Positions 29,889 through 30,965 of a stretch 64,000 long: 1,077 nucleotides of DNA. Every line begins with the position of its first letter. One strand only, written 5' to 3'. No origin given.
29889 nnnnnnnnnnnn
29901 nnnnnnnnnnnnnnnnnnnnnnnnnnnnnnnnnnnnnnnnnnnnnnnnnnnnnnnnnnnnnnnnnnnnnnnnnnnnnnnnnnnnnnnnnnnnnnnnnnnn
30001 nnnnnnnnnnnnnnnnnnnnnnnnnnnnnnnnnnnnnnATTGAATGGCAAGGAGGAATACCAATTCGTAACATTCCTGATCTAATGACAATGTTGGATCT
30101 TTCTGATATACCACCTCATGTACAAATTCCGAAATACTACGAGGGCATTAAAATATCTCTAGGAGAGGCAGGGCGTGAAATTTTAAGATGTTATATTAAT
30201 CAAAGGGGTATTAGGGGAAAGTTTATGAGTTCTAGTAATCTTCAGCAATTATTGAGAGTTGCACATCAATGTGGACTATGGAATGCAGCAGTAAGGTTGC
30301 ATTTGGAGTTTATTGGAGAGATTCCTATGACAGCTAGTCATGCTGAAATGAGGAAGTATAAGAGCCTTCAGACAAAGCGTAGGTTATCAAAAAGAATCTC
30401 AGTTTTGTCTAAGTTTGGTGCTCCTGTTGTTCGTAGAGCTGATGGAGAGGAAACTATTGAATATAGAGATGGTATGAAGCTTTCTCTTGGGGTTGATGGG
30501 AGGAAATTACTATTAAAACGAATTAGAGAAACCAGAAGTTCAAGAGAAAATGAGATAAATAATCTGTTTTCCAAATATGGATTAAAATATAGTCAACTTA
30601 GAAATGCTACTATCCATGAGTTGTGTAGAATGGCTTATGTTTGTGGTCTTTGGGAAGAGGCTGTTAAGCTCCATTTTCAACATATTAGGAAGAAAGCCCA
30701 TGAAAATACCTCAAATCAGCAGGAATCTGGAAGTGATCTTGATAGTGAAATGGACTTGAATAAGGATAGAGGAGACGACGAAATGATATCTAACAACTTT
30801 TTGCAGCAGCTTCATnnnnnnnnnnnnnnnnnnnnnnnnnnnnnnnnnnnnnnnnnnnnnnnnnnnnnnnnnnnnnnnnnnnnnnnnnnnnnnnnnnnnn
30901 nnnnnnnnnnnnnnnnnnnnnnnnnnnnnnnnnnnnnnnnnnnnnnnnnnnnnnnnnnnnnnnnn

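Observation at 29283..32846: Internal duplication of an unrecognised about 70-aa helical module in a low-complexity nuclear-looking protein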

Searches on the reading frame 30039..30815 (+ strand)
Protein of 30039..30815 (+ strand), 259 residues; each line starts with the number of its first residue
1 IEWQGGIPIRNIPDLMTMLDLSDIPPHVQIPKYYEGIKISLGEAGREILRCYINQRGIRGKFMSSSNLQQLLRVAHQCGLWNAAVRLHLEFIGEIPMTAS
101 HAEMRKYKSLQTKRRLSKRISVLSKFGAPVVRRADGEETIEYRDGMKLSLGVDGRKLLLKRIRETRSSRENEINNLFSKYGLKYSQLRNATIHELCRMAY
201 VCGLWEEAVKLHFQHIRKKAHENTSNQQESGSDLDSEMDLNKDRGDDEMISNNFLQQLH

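Call 5: find_homologous_proteins(query=window:30039-30815:+, max_evalue=0.01)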
Query seq(259 aa): 529 candidates shared short words with the query, none scored E <= 0.01.

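Call 10: search_solved_structures(query=window:30057-30725:+, max_evalue=10)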
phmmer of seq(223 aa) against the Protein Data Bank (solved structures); distinct sequences matched with E-value up to 10: 1.
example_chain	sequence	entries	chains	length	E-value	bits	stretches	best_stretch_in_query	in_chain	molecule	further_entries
9lrv_D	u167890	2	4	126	0.72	12.8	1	32-111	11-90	Histone H2B-alpha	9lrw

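Call 15: predict_structure(protein=window:30057-30725:+)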
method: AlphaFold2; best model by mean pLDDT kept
length: 223 residues; sequences in the alignment: 1
mean_pLDDT: 46.0   pTM: 0.35
mean pLDDT of the five models: 46.0, 44.3, 40.0, 38.8, 36.2
residues with pLDDT >= 90: 0; 70-90: 14; 50-70: 66; < 50: 143
segments of 3 or more residues with pLDDT < 50: 1-43, 45-129, 131-141, 221-223
pLDDT, mean of each block of 10 residues (from residue 1): 25 31 30 38 47 42 48 39 33 32 32 31 42 41 64 73 60 62 65 60 60 58 44
secondary structure, 60 per line:
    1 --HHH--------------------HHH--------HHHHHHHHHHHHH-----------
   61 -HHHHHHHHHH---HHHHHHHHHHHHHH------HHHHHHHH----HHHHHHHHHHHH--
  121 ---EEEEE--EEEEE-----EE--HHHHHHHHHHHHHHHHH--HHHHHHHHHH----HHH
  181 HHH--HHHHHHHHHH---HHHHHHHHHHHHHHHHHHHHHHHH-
elements in order: H37-49 H62-71 H75-88 H95-102 H107-118 E124-128 E131-135 H145-161 H164-173 H178-183 H186-195 H199-222

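Call 16: search_protein_representatives(protein=window:30039-30815:+)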
Query: 259 residues. Proteins with E-value up to 0.001 (for the whole library): 64; up to 1e-10: 30; up to 1e-30: 10. The best 64 are listed.
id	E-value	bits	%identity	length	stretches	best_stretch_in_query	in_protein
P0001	7.0e-167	569.6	98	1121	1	1-259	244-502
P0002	2.9e-155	531.5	93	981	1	1-259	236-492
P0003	5.7e-52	193.2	44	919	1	17-226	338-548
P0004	8.6e-47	176.2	46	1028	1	13-230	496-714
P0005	5.2e-44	167.1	44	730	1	15-226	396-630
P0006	2.1e-42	161.9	43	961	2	3-120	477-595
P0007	4.1e-42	160.9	40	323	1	15-222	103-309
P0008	4.0e-37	144.6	41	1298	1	12-229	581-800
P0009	7.6e-37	143.7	40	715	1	24-218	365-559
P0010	1.0e-35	140.0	40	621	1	20-218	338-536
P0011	4.0e-29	118.4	36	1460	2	18-116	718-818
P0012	1.6e-27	113.1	33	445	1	11-230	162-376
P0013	1.6e-27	113.1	52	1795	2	17-120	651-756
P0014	8.2e-26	107.5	41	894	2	24-131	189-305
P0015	4.0e-24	102.0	35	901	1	30-218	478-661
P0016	4.0e-24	102.0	34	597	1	32-213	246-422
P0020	1.3e-23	100.3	32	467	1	32-225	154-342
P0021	2.2e-23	99.5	32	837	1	30-234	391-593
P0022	5.5e-23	98.3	33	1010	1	30-219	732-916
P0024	5.0e-21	91.9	32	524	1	32-211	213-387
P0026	4.6e-15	72.3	33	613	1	29-217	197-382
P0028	1.4e-13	67.5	30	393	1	32-235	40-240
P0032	2.1e-10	57.1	35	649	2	134-223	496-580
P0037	5.3e-09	52.5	29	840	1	137-238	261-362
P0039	1.1e-08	51.5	31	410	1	24-215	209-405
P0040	1.1e-08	51.4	30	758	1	138-233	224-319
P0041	1.9e-08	50.6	34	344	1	67-226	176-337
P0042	2.3e-08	50.4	33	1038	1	138-226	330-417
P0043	2.7e-08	50.1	29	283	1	60-218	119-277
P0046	2.6e-07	46.9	26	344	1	56-222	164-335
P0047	4.1e-07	46.3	47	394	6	75-99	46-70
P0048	6.5e-07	45.6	33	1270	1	139-242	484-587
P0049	1.0e-06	45.0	30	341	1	23-218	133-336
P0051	1.3e-06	44.6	32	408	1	18-216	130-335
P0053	2.4e-06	43.8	26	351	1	44-214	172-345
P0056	5.1e-06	42.7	34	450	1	31-117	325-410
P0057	1.5e-05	41.2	29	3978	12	148-187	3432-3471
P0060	6.7e-05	39.0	34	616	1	18-108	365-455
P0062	3.3e-04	36.8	29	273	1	66-222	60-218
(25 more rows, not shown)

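Call 19: list_cluster_members(proteins=[P0001, P0002, P0003, P0004, P0005, P0009, P0012, P0016, P0024, P0028])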
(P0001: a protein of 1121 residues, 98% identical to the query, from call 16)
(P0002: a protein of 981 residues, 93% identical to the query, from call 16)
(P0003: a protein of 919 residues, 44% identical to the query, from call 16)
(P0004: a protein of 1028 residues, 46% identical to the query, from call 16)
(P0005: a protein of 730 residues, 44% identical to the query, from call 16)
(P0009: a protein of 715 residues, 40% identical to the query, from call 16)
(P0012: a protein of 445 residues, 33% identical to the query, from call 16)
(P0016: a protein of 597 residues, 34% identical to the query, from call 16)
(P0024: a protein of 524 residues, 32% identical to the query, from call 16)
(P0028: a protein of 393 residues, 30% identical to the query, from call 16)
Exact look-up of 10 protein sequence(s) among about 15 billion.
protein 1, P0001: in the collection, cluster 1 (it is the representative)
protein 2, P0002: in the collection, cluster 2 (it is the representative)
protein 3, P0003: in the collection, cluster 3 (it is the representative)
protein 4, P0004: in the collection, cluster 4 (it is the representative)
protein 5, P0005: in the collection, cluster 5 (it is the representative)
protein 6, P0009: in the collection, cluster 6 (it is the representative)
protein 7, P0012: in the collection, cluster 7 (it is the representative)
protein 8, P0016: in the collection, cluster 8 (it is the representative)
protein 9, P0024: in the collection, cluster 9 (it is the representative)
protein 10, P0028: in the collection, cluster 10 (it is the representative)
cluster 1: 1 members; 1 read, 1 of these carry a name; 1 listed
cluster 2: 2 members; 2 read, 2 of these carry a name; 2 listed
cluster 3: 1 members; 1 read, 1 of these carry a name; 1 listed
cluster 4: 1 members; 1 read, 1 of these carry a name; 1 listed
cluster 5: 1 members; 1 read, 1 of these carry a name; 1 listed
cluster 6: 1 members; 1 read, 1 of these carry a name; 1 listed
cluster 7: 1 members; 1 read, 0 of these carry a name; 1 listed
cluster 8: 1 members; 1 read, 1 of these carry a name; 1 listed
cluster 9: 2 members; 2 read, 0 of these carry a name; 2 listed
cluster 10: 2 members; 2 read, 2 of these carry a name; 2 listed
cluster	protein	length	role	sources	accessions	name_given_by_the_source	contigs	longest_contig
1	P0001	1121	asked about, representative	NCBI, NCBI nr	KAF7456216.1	hypothetical protein HWI79_3261 [Cryptosporidium felis]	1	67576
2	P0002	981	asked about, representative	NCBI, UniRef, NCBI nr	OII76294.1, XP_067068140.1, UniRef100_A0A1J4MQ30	hypothetical protein cand_010520 [Cryptosporidium andersoni] | Uncharacterized protein n=1 Tax=Cryptosporidium andersoni TaxID=117008 ...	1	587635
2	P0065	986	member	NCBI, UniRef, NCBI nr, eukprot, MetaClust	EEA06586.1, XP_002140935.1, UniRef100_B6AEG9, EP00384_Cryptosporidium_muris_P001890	uncharacterized protein CMU_012600 [Cryptosporidium muris RN66] | Uncharacterized protein n=1 Tax=Cryptosporidium muris (strain RN66) TaxID=441375 ... | XP_002140935.1 hypothetical protein [Cryptosporidium muris RN66]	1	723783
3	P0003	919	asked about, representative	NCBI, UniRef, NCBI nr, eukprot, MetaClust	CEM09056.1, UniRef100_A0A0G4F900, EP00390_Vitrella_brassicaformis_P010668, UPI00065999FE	unnamed protein product [Vitrella brassicaformis CCMP3155] | Uncharacterized protein n=1 Tax=Vitrella brassicaformis (strain CCMP3155) TaxID=1169540 ... | CEM09056.1 unnamed protein product [Vitrella brassicaformis CCMP3155]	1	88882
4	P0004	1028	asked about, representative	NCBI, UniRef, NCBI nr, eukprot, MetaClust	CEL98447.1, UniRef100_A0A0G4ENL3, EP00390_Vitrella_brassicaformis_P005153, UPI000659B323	unnamed protein product [Vitrella brassicaformis CCMP3155] | Uncharacterized protein n=5 Tax=Vitrella brassicaformis TaxID=1169539 ... | CEL98447.1 unnamed protein product [Vitrella brassicaformis CCMP3155]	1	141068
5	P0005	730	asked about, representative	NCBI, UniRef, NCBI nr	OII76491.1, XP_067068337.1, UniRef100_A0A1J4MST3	hypothetical protein cand_001380 [Cryptosporidium andersoni] | Uncharacterized protein n=1 Tax=Cryptosporidium andersoni TaxID=117008 ...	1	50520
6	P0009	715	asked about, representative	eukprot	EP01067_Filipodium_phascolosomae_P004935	Filipodium_phascolosomae@DN2916_c0_g1_i1.p1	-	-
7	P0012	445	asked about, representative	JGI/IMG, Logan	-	-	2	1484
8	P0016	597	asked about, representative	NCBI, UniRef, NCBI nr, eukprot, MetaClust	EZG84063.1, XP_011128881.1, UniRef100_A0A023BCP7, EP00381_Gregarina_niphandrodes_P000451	hypothetical protein GNI_013380 [Gregarina niphandrodes] | Uncharacterized protein n=1 Tax=Gregarina niphandrodes TaxID=110365 RepID=A0A023BCP7_GRENI | XP_011128881.1 hypothetical protein GNI_013380 [Gregarina niphandrodes]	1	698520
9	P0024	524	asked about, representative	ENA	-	-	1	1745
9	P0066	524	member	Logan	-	-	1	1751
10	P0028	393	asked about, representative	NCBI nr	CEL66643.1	TPA: hypothetical protein BN1204_024540 [Neospora caninum Liverpool]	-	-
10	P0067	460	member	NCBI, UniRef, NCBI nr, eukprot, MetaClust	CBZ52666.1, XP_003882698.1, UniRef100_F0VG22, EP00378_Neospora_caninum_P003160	conserved hypothetical protein [Neospora caninum Liverpool] | Uncharacterized protein n=2 Tax=Neospora caninum (strain Liverpool) TaxID=572307 ... | XP_003882698.1 conserved hypothetical protein [Neospora caninum Liverpool]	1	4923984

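Call 26: search_protein_families(library=pfam, alignment_id=A1, max_evalue=1)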
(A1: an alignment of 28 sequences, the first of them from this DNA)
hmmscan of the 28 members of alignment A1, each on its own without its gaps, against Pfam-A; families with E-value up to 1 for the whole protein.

A. member 1, seq(241 aa): 2 families
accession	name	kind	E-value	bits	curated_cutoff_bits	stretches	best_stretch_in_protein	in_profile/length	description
PF13176.12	TPR_7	-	0.0033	17.8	27.9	0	195-211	12-28/36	Tetratricopeptide repeat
PF12937.12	F-box-like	-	0.12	12.6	24.3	0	185-202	18-35/47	F-box-like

B. families by the number of members that match (of 28 scanned): 30 families (the first 25 are shown)
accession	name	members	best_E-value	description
PF13176.12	TPR_7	2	0.0033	Tetratricopeptide repeat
PF09420.15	Nop16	2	0.0053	Ribosome biogenesis protein Nop16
PF07650.23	KH_2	2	0.077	KH domain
PF14056.11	DUF4250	2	0.11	Domain of unknown function (DUF4250)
PF12937.12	F-box-like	2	0.12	F-box-like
PF03799.20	FtsQ_DivIB_C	1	0.016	Cell division protein FtsQ/DivIB, C-terminal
PF01655.23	Ribosomal_L32e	1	0.024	Ribosomal protein L32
PF22809.1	DUF7014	1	0.028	Domain of unknown function (DUF7014)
PF02120.21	Flg_hook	1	0.048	Flagellar hook-length control protein FliK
PF05464.17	Phi-29_GP4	1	0.063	Phi-29-like late genes activator (early protein GP4)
PF21133.2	CAA_C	1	0.065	CCA-adding enzyme, C-terminal domain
PF14810.12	TGT_C2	1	0.083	Patch-forming domain C2 of tRNA-guanine transglycosylase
PF00424.23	REV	1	0.088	REV protein (anti-repression trans-activator protein)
PF07498.18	Rho_N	1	0.091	Rho termination factor, N-terminal domain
PF07342.17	TscT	1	0.11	TscT toxin protein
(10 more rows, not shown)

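Call 27: list_cluster_members(proteins=[P0006, P0008, P0011, P0013, P0014, P0015, P0020, P0026, P0032, P0039])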
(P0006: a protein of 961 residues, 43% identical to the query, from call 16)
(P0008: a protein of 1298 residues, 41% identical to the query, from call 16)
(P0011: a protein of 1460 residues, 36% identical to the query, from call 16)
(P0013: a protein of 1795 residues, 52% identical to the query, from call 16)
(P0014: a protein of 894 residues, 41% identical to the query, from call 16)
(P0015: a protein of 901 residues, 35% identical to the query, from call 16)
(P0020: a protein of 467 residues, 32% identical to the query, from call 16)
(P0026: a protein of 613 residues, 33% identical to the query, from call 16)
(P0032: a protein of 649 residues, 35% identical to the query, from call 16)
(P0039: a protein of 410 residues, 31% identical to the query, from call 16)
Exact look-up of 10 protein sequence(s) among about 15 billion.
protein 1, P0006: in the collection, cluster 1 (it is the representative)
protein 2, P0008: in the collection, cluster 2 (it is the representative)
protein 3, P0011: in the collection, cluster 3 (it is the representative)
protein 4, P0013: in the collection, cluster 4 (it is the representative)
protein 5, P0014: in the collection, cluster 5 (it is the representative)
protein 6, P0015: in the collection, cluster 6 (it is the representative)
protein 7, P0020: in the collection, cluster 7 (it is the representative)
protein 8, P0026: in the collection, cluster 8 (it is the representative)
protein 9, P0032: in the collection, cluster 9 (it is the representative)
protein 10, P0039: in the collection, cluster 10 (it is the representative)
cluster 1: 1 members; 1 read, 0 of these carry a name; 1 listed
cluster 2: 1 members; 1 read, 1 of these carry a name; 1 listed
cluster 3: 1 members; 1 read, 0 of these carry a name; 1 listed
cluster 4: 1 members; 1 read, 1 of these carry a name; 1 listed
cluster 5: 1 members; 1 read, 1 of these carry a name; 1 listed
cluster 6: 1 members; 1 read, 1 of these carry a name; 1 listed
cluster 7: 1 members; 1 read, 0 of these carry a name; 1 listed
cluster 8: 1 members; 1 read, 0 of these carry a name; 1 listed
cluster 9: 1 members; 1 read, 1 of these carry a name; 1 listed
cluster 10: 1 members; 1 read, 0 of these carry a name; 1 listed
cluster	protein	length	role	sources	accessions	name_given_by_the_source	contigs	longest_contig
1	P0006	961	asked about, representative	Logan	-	-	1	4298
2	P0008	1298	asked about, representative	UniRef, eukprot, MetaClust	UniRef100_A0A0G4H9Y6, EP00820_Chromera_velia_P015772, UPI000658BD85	Uncharacterized protein n=1 Tax=Chromera velia CCMP2878 TaxID=1169474 ... | Cvel_25555.t1-p1 / transcript=Cvel_25555.t1 / gene=Cvel_25555 / ... | status=active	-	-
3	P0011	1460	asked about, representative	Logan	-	-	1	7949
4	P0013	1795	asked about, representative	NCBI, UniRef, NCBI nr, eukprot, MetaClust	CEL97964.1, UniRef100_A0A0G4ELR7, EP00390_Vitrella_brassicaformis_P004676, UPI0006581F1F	unnamed protein product [Vitrella brassicaformis CCMP3155] | TLDc domain-containing protein n=3 Tax=Vitrella brassicaformis TaxID=1169539 ... | CEL97964.1 unnamed protein product [Vitrella brassicaformis CCMP3155]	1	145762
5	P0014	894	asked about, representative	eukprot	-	GILK01006197.1.p1 GENE.GILK01006197.1~~GILK01006197.1.p1 ORF type:complete len:895 ...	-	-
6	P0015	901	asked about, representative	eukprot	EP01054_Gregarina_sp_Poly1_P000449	 ...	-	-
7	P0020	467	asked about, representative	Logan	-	-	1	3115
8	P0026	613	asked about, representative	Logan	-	-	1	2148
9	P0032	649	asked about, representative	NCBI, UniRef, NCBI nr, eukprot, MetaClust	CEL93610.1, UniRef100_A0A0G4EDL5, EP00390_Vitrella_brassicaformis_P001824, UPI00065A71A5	unnamed protein product [Vitrella brassicaformis CCMP3155] | Uncharacterized protein n=3 Tax=Vitrella brassicaformis TaxID=1169539 ... | CEL93610.1 unnamed protein product [Vitrella brassicaformis CCMP3155]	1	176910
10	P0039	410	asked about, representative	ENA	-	-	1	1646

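Call 29: list_cluster_members(proteins=[P0041, P0043, P0046, P0049, P0051, P0053, P0062, P0047, P0057, P0037])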
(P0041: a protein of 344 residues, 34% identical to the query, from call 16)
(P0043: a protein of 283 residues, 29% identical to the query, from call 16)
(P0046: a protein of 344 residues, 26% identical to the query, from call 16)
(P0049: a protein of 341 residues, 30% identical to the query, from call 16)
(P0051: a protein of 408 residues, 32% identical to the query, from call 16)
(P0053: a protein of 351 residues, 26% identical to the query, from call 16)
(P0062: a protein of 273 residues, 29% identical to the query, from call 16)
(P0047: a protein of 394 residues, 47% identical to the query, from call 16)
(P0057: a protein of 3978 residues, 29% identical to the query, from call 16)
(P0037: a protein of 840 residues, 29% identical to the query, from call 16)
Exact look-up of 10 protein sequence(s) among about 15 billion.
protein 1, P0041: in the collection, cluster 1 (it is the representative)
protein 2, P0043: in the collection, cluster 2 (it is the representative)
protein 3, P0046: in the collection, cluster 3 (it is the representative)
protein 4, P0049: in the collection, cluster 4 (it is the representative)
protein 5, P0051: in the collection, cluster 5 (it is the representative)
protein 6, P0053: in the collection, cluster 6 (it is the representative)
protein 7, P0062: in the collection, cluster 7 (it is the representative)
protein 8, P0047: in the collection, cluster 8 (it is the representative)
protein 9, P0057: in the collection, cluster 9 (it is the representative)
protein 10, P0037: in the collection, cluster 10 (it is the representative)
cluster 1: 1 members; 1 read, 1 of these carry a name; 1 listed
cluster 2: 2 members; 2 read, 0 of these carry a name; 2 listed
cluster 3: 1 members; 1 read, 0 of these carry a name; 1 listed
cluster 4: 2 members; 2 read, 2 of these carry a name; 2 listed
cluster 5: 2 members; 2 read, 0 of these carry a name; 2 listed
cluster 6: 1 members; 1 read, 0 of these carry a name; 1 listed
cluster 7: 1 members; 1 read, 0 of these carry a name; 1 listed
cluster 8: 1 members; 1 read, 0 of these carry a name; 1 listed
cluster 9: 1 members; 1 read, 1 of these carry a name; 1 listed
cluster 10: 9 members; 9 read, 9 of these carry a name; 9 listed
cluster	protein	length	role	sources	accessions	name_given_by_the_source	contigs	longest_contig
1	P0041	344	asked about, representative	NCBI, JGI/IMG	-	hypothetical protein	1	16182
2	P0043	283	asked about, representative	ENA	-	-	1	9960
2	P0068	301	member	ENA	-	-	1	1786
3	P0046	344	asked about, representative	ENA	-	-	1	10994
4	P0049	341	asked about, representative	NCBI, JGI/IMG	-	hypothetical protein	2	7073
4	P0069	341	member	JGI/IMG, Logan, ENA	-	hypothetical protein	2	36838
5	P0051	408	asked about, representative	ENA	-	-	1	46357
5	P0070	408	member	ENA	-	-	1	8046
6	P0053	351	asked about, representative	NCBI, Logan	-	-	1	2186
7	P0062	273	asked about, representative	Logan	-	-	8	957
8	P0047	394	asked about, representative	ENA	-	-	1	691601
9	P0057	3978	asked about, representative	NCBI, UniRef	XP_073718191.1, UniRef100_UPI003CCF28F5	uncharacterized protein [Misgurnus anguillicaudatus] | uncharacterized protein isoform X21 n=1 Tax=Misgurnus anguillicaudatus TaxID=75329 ...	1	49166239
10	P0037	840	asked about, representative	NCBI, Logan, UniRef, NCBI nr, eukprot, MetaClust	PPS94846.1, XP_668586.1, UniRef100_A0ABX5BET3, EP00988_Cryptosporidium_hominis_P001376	Uncharacterized protein GY17_00001944 [Cryptosporidium hominis] | Uncharacterized protein n=1 Tax=Cryptosporidium hominis TaxID=237895 ... | hypothetical protein [Cryptosporidium hominis TU502]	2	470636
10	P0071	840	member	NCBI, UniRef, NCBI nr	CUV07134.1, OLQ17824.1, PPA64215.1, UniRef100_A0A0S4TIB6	unnamed protein product [Cryptosporidium hominis] | Uncharacterized protein n=1 Tax=Cryptosporidium hominis TaxID=237895 ... | hypothetical protein ChTU502y2012_407g0760 [Cryptosporidium hominis]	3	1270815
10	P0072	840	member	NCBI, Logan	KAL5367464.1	hypothetical protein CPHLJ_7g1550 [Cryptosporidium parvum]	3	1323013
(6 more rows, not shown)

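Call 31: predict_structure(alignment_id=A1)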
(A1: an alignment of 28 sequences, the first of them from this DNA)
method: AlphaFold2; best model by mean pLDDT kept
length: 241 residues; sequences in the alignment: 28
mean_pLDDT: 85.6   pTM: 0.56
mean pLDDT of the five models: 85.6, 84.1, 83.3, 82.2, 82.0
residues with pLDDT >= 90: 155; 70-90: 49; 50-70: 17; < 50: 20
segments of 3 or more residues with pLDDT < 50: 223-241
pLDDT, mean of each block of 10 residues (from residue 1): 76 95 96 94 93 80 96 97 97 93 85 61 77 88 94 96 96 95 94 96 93 75 46 44 42
secondary structure, 60 per line:
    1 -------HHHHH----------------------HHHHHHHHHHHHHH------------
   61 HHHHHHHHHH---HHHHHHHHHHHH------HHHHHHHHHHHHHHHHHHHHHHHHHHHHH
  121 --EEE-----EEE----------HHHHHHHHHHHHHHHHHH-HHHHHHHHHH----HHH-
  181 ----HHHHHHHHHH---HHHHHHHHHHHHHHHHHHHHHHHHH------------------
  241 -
elements in order: H8-12 H35-48 H61-70 H74-85 H92-120 E123-125 E131-133 H144-161 H163-172 H185-194 H198-222
